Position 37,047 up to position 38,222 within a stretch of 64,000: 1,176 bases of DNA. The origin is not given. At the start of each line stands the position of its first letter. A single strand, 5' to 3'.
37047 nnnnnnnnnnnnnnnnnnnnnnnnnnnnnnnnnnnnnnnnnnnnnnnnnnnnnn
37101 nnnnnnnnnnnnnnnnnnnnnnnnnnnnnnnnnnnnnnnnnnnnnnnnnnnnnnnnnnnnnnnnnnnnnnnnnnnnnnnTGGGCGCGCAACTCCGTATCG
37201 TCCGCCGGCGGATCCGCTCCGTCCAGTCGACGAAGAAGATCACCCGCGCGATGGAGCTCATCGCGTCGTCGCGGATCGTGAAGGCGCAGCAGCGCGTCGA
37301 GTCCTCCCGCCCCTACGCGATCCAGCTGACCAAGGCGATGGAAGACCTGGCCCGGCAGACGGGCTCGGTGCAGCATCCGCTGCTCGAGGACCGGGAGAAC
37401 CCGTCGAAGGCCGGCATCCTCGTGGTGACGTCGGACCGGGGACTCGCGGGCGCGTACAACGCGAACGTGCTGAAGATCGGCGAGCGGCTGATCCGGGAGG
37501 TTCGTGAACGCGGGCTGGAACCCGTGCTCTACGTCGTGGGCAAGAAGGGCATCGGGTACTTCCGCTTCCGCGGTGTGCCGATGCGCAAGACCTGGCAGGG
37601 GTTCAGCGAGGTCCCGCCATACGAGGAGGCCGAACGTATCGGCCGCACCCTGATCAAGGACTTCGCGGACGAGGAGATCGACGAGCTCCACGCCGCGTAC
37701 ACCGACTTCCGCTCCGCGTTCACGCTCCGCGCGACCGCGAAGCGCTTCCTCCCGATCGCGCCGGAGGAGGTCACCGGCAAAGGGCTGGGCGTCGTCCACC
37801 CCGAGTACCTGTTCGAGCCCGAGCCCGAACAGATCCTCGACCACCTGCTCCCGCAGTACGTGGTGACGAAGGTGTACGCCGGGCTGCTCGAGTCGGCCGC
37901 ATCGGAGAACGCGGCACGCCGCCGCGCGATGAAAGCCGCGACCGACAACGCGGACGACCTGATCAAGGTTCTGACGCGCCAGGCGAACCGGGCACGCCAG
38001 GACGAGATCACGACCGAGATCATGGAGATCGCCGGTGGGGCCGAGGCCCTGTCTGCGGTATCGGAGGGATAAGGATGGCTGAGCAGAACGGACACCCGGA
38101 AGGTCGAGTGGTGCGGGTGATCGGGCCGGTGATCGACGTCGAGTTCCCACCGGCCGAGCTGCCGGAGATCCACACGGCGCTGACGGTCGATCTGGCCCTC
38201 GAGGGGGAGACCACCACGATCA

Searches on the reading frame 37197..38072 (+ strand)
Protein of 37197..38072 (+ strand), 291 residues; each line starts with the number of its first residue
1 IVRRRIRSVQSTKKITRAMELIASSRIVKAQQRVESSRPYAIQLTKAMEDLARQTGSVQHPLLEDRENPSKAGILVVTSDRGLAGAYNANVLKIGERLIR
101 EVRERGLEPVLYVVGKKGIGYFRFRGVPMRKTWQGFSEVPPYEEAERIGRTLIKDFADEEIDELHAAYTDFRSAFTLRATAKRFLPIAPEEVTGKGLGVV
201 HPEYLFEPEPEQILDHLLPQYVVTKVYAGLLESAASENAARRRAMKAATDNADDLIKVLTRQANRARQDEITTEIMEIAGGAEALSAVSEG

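Call 36: search_protein_families(library=pfam, proteins=[window:37197-38072:+], max_evalue=0.000001)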
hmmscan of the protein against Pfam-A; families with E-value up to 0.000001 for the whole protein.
window:37197-38072:+ (291 aa): 1 family
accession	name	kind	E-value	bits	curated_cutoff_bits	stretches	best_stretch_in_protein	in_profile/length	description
PF00231.24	ATP-synt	-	6.1e-97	325.2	39.9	1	2-285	5-285/285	ATP synthase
